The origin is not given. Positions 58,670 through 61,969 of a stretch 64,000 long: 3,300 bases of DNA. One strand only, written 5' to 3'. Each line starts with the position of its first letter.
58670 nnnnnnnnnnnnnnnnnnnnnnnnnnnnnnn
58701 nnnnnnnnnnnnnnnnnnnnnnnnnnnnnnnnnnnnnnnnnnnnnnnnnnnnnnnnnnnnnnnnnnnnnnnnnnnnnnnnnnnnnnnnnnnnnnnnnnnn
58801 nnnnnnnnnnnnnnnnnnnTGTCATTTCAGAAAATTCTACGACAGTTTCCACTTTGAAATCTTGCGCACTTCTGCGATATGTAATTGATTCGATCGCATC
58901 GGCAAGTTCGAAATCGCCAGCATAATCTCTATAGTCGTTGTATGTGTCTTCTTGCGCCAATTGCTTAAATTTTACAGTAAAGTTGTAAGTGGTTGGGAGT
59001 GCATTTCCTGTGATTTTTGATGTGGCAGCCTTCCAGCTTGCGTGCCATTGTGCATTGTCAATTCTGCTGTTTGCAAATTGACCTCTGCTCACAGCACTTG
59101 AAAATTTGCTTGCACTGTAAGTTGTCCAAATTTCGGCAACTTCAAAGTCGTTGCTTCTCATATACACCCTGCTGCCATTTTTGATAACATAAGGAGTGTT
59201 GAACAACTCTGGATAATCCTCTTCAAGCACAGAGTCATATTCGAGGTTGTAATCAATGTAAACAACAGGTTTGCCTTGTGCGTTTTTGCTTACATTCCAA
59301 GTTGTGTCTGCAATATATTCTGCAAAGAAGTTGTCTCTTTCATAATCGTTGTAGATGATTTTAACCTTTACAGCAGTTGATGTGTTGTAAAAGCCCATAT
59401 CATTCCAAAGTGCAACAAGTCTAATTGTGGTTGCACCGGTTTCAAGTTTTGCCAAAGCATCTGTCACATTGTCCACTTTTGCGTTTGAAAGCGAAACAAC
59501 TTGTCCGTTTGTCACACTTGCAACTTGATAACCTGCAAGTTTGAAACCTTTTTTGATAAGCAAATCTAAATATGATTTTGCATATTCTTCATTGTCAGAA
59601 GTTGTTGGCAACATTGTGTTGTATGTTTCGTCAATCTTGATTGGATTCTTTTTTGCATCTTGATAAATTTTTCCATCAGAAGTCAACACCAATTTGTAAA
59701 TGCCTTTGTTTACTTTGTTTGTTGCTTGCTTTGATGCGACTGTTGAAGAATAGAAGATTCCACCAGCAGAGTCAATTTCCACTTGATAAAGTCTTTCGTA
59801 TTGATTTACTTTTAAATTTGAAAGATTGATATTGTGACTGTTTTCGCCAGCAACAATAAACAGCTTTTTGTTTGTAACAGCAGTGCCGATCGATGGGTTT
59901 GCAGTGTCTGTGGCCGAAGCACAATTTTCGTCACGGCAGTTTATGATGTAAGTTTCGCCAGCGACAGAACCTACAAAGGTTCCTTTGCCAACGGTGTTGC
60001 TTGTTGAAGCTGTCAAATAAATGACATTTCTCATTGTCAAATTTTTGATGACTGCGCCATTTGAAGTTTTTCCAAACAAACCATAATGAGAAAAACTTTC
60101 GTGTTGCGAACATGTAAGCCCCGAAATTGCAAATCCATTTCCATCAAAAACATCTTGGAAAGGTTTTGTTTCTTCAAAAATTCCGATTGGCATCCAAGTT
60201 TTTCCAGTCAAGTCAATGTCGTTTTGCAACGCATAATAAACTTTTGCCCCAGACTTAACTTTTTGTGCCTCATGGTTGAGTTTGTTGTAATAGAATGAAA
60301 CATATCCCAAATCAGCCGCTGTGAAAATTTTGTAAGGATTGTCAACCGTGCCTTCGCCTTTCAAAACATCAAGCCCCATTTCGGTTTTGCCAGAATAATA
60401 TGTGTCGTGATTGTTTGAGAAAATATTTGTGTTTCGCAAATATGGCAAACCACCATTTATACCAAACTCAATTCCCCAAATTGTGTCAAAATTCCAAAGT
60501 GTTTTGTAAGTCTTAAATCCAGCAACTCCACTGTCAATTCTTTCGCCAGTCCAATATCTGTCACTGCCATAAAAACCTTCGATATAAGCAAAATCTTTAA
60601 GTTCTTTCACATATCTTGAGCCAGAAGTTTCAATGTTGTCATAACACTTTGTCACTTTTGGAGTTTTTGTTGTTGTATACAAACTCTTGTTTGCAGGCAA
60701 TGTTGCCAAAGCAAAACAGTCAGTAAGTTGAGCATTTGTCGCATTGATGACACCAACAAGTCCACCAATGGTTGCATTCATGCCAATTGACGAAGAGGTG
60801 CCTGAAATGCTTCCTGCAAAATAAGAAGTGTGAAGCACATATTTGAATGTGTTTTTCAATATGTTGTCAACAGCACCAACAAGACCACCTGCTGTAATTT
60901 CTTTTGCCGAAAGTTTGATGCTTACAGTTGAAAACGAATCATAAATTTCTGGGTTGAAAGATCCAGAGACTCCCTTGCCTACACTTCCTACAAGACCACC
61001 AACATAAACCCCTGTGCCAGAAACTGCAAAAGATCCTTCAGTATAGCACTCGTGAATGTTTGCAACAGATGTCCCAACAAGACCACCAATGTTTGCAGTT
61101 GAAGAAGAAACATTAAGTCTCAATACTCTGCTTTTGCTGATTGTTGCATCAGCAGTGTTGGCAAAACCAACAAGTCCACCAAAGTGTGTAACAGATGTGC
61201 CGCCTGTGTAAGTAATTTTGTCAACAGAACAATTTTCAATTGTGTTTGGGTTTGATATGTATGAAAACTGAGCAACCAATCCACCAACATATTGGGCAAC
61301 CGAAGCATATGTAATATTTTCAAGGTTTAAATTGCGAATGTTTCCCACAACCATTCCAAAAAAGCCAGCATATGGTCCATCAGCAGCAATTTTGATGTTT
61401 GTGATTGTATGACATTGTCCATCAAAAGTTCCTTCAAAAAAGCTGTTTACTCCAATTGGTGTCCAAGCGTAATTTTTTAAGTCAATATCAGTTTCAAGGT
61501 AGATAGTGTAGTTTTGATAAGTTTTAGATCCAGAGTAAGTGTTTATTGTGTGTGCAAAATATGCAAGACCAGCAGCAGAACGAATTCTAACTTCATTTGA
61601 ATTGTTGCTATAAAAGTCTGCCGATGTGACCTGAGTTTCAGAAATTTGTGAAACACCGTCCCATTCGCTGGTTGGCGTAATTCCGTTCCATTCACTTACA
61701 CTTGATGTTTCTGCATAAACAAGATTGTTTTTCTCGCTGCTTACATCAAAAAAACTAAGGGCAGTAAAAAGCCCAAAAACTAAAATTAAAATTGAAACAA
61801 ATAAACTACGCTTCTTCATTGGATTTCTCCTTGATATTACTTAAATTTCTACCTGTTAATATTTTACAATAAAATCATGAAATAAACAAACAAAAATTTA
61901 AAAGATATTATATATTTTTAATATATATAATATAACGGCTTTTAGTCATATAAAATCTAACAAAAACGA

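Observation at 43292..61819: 18.5-kb single ORF (6175 aa): an adhesin-like giant book-ended by the same GLUG-type head module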

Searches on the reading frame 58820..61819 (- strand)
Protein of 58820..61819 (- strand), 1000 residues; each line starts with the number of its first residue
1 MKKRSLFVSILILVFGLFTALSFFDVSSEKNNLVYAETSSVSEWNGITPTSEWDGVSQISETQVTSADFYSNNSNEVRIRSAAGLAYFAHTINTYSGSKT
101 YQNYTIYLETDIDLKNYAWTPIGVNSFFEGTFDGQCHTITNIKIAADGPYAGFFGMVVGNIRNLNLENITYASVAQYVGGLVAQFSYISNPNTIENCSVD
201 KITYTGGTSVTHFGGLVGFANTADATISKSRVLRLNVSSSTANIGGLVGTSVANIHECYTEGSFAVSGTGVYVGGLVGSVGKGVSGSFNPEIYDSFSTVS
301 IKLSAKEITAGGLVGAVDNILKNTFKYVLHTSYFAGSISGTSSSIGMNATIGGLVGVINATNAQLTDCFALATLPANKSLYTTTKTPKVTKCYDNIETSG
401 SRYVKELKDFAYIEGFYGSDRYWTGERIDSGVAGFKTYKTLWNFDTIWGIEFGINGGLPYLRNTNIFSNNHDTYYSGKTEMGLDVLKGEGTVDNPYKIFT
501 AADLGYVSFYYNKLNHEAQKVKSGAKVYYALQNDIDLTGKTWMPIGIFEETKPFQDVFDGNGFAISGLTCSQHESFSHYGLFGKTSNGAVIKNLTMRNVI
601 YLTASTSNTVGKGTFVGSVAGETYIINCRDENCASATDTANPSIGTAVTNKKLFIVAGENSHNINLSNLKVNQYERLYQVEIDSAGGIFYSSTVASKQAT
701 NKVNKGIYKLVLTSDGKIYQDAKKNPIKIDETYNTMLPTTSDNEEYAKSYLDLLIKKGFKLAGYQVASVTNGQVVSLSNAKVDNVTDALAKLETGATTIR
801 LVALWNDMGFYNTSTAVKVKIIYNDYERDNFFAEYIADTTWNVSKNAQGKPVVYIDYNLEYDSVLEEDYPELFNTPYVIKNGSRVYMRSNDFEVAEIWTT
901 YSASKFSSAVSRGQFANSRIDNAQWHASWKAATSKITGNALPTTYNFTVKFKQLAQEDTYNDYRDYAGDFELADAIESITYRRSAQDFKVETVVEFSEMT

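Call 5: search_protein_families(library=pfam, proteins=[window:58820-61819:-], max_evalue=1)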
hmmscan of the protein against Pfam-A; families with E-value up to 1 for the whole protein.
window:58820-61819:- (1000 aa): 1 family
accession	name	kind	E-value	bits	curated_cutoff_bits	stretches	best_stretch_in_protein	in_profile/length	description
PF07581.17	Glug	-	9.6e-05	23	20.5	0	242-262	3-25/28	The GLUG motif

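Call 27: search_protein_families(library=ncbifam, proteins=[window:58820-61819:-], max_evalue=1)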
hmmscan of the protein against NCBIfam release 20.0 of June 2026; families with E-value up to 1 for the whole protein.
window:58820-61819:- (1000 aa): 1 family
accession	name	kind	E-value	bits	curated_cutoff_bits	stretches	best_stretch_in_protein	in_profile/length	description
NF006219.0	PRK08344.1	equivalog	0.0032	17.3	108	1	326-405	5-83/161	V-type ATP synthase subunit K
